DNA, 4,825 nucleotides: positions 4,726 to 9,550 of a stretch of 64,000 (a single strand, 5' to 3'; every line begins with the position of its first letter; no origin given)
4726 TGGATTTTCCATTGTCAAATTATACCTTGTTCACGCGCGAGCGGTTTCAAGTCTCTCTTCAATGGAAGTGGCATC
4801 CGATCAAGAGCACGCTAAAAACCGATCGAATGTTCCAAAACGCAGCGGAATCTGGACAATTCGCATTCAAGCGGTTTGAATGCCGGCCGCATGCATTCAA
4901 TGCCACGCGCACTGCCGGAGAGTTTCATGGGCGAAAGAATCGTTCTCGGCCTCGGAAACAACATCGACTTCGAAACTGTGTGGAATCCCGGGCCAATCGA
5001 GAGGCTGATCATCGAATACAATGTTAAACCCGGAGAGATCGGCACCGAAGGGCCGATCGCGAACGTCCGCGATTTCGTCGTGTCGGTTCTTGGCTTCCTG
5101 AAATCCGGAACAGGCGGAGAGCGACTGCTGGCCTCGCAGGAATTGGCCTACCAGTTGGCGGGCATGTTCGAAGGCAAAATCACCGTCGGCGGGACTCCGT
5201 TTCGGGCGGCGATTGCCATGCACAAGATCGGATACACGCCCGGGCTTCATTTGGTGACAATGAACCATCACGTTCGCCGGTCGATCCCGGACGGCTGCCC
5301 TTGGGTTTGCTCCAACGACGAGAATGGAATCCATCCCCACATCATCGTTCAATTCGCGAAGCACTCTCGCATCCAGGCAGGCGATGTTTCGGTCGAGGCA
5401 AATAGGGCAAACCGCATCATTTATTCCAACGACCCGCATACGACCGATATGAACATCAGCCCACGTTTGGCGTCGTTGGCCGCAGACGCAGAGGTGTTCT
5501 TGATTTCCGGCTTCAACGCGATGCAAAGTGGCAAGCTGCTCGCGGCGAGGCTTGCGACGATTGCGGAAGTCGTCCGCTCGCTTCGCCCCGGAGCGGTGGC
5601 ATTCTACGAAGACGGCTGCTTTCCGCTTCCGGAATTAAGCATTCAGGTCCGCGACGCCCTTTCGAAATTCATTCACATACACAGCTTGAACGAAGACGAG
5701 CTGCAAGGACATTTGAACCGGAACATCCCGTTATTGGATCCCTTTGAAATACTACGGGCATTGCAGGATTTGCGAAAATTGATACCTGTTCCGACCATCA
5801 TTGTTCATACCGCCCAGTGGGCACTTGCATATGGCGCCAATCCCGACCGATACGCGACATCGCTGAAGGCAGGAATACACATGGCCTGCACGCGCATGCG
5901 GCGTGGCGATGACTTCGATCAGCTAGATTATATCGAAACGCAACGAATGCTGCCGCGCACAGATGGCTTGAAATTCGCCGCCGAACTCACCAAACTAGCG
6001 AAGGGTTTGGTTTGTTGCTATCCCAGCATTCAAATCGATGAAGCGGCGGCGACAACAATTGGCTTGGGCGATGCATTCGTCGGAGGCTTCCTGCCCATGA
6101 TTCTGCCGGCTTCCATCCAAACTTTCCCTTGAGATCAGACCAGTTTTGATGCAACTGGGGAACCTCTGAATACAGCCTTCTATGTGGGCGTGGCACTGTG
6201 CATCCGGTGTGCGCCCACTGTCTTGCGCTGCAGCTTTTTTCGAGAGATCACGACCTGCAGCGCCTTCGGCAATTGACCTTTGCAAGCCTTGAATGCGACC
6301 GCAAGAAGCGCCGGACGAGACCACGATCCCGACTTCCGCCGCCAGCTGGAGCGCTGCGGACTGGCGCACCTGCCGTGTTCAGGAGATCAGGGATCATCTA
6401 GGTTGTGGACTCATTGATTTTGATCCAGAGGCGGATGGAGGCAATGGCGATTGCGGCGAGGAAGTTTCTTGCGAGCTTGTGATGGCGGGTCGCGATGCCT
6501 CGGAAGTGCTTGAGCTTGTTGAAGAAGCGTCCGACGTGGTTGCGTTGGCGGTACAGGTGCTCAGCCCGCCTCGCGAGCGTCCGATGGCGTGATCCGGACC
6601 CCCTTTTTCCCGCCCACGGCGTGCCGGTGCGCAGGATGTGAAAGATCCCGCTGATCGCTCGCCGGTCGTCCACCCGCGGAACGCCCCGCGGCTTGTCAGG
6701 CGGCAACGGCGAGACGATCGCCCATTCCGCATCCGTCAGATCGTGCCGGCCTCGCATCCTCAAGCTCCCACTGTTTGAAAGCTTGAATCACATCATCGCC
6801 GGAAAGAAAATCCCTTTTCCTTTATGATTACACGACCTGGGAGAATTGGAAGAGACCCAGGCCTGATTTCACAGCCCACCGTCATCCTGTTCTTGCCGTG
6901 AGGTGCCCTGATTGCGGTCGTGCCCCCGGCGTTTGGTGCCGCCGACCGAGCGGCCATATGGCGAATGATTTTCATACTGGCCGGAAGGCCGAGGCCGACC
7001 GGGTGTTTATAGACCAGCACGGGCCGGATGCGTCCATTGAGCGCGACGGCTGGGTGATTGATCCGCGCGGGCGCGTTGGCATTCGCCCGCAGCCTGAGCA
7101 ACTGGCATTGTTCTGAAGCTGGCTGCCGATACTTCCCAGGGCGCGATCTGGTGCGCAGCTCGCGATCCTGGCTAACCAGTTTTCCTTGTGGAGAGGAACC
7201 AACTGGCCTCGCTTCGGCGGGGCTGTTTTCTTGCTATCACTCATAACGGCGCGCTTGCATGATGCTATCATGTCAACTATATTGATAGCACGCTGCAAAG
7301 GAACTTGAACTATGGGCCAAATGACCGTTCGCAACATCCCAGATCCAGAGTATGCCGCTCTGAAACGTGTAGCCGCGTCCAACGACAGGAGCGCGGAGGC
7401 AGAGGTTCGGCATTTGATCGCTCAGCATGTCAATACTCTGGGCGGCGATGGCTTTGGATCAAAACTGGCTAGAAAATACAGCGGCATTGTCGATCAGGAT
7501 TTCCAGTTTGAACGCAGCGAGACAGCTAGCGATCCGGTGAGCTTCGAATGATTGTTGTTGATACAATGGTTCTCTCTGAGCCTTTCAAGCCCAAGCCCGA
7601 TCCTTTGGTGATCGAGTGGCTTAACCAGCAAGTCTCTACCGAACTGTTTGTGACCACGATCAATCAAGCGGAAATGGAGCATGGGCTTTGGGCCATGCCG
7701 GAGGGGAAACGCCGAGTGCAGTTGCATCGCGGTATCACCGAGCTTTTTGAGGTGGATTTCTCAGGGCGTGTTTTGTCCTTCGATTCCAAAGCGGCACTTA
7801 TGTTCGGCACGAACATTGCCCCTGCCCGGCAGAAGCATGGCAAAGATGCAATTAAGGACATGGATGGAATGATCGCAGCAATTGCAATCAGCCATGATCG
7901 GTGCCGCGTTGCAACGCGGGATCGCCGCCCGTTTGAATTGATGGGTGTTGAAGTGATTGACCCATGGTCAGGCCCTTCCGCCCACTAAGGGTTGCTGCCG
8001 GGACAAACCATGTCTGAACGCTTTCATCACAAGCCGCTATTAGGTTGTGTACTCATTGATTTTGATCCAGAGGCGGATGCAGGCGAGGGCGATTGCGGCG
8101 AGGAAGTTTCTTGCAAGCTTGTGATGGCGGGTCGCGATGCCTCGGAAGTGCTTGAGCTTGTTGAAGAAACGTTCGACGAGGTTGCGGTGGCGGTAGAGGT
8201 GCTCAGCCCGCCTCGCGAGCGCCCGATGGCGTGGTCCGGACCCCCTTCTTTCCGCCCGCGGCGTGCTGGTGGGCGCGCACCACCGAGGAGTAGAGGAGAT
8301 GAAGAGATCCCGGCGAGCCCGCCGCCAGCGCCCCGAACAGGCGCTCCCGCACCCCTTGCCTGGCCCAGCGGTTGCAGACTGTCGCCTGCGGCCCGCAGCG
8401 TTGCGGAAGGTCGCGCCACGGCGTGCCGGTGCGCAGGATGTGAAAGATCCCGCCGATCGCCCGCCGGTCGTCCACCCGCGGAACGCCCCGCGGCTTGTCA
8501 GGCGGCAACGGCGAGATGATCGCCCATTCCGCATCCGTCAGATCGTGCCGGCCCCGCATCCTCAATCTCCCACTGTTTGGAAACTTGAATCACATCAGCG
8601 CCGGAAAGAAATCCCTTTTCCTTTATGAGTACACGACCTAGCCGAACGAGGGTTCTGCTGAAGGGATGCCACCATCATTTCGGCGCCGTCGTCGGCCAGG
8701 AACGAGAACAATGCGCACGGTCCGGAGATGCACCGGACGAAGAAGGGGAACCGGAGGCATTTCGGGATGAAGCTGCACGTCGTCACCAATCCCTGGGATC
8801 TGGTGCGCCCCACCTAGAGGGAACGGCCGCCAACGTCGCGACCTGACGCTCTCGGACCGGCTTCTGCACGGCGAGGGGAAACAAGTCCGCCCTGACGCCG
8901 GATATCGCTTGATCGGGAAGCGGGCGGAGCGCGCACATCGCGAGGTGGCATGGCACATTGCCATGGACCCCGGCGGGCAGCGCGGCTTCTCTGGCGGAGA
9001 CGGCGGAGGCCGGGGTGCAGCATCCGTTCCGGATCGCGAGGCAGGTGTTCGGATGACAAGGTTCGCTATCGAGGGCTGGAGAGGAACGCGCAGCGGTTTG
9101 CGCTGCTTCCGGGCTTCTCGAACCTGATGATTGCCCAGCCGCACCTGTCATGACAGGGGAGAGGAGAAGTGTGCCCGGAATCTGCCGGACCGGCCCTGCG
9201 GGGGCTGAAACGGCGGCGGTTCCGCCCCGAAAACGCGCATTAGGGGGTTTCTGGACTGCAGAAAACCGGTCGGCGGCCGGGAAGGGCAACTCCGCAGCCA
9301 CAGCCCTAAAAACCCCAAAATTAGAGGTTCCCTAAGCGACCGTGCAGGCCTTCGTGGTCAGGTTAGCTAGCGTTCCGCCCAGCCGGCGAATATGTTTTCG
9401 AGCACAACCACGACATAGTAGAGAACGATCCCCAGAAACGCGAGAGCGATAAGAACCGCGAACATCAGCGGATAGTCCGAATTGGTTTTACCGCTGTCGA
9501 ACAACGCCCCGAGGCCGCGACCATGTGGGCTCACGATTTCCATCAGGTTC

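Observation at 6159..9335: vapBC-carrying composite transposon with identically deleted IS427-like arms, inserted into an IS5-type element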

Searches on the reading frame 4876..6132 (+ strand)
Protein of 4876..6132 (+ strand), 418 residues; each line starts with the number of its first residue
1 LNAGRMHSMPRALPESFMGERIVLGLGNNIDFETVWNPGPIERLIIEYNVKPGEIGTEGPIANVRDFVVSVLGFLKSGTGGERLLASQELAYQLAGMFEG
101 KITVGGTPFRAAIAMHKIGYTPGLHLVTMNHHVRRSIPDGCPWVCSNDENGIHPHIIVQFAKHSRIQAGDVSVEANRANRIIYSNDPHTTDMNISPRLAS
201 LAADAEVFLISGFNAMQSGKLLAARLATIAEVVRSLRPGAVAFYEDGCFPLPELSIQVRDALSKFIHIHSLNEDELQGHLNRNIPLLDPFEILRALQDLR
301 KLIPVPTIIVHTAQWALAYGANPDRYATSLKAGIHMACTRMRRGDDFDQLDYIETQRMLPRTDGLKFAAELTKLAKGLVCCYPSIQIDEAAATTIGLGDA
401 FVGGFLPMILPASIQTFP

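Call 48: find_homologous_proteins(query=window:4876-6132:+, max_evalue=1e-100)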
Query window:4876-6132:+ (418 aa): 614 proteins with E <= 1e-100 among 8000 candidates; the best 120 are listed.
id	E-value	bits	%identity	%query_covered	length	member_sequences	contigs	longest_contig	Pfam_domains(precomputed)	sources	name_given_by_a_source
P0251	3.4e-270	914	100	96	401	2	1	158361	PF04587.21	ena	-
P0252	2.9e-151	522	60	94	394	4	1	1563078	PF04587.21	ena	-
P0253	2.9e-146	506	58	95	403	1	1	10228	PF04587.21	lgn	-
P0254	1.1e-141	491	57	94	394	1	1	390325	PF04587.21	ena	-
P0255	1.1e-141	491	57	94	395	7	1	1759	PF04587.21,PF00294.30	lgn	-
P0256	5.5e-140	485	56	94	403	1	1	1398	PF04587.21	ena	-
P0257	5.2e-139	482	55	94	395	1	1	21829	PF04587.21,PF00294.30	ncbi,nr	ncbi:MAG: hypothetical protein GY801_16460 [bacterium]|nr:hypothetical protein [bacterium]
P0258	5.1e-138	479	55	94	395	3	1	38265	PF04587.21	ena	-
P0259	5.8e-138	478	56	94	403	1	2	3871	PF04587.21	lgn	-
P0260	9.8e-138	478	56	95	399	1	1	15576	PF04587.21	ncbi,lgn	-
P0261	1.8e-137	477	55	94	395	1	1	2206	PF04587.21,PF00294.30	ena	-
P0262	2.2e-137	477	56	94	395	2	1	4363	PF04587.21,PF00294.30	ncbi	-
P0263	3.5e-137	476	55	94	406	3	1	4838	PF04587.21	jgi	jgi:sugar/nucleoside kinase (ribokinase family)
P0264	6.1e-137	475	56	94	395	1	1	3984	PF04587.21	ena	-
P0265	8.7e-137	475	54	94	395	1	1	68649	PF04587.21,PF00294.30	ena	-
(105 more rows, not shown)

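Call 49: find_encoding_contigs(protein=P0251, flank=10000, max_places=10)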
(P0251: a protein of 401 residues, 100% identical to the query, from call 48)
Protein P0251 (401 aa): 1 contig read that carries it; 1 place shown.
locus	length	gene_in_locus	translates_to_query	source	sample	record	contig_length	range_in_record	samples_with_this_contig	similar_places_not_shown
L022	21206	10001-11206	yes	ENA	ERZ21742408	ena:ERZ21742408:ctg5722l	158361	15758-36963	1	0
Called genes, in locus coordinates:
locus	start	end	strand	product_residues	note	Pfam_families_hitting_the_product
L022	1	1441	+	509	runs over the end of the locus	PF01970:TctA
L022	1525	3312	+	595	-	PF02776:TPP_enzyme_N, PF00205:TPP_enzyme_M, PF02775:TPP_enzyme_C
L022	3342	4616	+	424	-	PF02515:CoA_transf_3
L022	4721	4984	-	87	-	-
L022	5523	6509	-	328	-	-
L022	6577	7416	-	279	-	PF00528:BPD_transp_1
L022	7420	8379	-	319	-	PF00528:BPD_transp_1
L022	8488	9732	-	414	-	PF01547:SBP_bac_1, PF13416:SBP_bac_8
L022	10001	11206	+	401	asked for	PF04587:ADP_PFK_GK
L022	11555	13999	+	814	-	-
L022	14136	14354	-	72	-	-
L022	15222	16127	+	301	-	PF13612:DDE_Tnp_1_3, PF01609:DDE_Tnp_1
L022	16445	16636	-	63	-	-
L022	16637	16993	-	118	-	-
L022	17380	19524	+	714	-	PF13091:PLDc_2 (weak), PF00270:DEAD, PF04851:ResIII, PF00271:Helicase_C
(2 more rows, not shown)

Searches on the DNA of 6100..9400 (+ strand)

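Call 11: search_dna_similar(query=window:6100-9400:+, collection=plasmids, mode=near, max_rows=30)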
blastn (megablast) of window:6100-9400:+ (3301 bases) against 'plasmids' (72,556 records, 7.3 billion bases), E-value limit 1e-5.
No match.
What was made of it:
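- Tried and rejected: Megablast of 6100-9400 found nothing (call 11), so no annotated relative was available.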

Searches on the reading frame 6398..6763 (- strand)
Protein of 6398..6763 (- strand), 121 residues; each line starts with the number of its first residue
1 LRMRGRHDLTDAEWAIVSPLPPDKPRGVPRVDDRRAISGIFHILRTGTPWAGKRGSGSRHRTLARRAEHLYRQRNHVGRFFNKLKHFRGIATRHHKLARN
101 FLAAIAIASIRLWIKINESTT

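Call 9: search_protein_families(library=pfam, proteins=[window:6398-6763:-], max_evalue=0.01)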
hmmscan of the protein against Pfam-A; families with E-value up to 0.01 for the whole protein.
window:6398-6763:- (121 aa): 3 families
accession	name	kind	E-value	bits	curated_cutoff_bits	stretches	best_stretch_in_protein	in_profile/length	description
PF13340.11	DUF4096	-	2.8e-11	44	34.3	1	9-52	1-48/76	Putative transposase of IS4/5 family (DUF4096)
PF13586.12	DDE_Tnp_1_2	-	2.9e-05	24.9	29.2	1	60-114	29-85/86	Transposase DDE domain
PF01609.27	DDE_Tnp_1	-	0.0034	17.6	23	1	66-111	152-198/200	Transposase DDE domain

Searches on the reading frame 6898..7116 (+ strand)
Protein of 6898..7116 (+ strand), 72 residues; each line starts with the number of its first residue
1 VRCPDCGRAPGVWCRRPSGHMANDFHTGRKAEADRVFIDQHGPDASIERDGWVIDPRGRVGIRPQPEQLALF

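Call 9: search_protein_families(library=pfam, proteins=[window:6898-7116:+], max_evalue=0.01)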
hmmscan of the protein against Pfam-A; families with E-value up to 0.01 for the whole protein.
window:6898-7116:+ (72 aa): 1 family
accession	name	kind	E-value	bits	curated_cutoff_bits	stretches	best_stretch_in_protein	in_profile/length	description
PF24623.2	Phage_zn_bind_8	-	5.8e-09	36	24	1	2-36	13-48/57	Putative DNA-binding phage zinc finger domain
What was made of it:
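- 6898..7116 (+): Zn-ribbon ORF (Phage_zn_bind_8). The native ATG, at 6859-6861, reads AGG here, so the gene is N-terminally truncated or dead. Pfam E = 5.8e-9 (call 9).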

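Call 14: find_encoding_contigs(protein=window:6898-7116:+, flank=10000, max_places=10)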
Protein window:6898-7116:+ (72 aa): no gene with exactly this product is on record in the collection.

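Call 51: find_related_loci(query=window:6898-7116:+, collection=metagenome_contigs, flank=5000)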
Query window:6898-7116:+ (72 aa) in metagenome_contigs; peptide patterns used: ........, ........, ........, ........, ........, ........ (x = any residue, [..] = any of these).
317 stretches matched a pattern; 13 encode a relative of the query (tblastn E <= 1e-3); 13 distinct loci.
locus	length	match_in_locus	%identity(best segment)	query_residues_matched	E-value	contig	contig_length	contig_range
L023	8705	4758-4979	88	1-72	2e-41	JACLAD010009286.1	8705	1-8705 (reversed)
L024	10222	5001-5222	88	1-72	4e-41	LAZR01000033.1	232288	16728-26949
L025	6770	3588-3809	88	1-72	6e-41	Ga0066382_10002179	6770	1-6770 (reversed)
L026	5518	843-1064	88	1-72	6e-41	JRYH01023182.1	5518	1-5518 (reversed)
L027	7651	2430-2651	85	1-72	3e-39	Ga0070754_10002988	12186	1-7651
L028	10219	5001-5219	78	1-71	1e-35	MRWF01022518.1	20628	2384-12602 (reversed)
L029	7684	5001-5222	73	1-72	8e-35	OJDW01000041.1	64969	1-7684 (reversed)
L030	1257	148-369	74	1-72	1e-35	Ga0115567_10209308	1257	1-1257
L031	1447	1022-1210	79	3-63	2e-30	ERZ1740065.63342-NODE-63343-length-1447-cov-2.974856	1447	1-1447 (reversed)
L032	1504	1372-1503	75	1-44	2e-20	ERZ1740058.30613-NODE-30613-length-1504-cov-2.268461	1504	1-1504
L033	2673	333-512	50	3-60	4e-15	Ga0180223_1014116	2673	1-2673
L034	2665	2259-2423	51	3-55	1e-13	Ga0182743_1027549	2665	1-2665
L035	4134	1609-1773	51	3-55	1e-13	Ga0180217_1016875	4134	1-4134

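Call 55: search_protein_families(library=pfam, proteins=[L024:4325-4969:+, L024:2377-4290:+, L024:4803-5225:+, L024:6886-7302:+], max_evalue=0.001)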
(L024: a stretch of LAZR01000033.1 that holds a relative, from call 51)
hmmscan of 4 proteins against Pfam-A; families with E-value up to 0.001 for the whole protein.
L024:4325-4969:+ (214 aa): 0 families

L024:2377-4290:+ (637 aa): 2 families
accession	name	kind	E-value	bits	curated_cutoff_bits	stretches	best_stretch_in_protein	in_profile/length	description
PF02195.25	ParB_N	-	1.2e-07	32.1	26.3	1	40-104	3-67/95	ParB N-terminal domain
PF17762.8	HTH_ParB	-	0.00012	22.7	22.6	1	157-233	22-98/102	ParB HTH domain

L024:4803-5225:+ (140 aa): 1 family
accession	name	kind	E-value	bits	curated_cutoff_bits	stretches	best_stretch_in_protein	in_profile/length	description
PF24623.2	Phage_zn_bind_8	-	3.4e-09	36.7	24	1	59-101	4-47/57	Putative DNA-binding phage zinc finger domain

L024:6886-7302:+ (138 aa): 1 family
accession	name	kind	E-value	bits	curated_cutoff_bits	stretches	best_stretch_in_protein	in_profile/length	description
PF00436.31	SSB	-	6.7e-10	39.4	26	1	33-122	8-102/104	Single-strand binding protein family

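Call 59: search_protein_families(library=ncbifam, proteins=[window:6898-7116:+], max_evalue=0.001)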
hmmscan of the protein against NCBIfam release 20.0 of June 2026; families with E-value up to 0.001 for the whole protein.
window:6898-7116:+ (72 aa): 0 families

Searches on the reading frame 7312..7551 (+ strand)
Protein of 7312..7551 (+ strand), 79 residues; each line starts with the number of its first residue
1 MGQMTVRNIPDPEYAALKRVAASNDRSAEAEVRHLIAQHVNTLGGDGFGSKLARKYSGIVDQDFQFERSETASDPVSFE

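Call 9: search_protein_families(library=pfam, proteins=[window:7312-7551:+], max_evalue=0.01)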
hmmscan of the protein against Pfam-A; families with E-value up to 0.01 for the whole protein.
window:7312-7551:+ (79 aa): 1 family
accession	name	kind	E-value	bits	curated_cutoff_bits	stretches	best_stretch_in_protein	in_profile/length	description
PF22513.2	FitA-like_RHH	-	3.6e-12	46.5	27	1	3-39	2-38/39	Antitoxin FitA-like, ribbon-helix-helix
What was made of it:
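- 7312..7551 (+): vapB/fitA-like antitoxin with a ribbon-helix-helix domain. Its stop codon overlaps the vapC start codon (ATGA). Pfam FitA-like_RHH, E = 3.6e-12 (call 9).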

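Call 15: find_encoding_contigs(protein=window:7312-7551:+, flank=10000, max_places=10)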
Protein window:7312-7551:+ (79 aa): 1 contig read that carries it; 1 place shown.
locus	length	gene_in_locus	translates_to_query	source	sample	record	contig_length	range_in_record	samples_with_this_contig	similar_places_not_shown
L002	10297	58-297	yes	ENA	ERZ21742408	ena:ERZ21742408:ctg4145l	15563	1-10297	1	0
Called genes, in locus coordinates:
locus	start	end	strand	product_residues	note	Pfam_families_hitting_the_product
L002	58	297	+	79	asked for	PF22513:FitA-like_RHH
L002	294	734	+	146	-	PF01850:PIN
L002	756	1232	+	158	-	-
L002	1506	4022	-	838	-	PF00012:HSP70 (weak), PF06723:MreB_Mbl, PF00012:HSP70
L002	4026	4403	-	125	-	-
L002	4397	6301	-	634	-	-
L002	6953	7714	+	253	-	-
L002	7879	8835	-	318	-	PF12762:DDE_Tnp_IS1595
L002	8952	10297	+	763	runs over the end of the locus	PF02463:SMC_N (weak), PF13166:AAA_13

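Call 59: search_protein_families(library=ncbifam, proteins=[window:7312-7551:+], max_evalue=0.001)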
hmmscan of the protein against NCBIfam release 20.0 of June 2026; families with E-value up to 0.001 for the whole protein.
window:7312-7551:+ (79 aa): 0 families
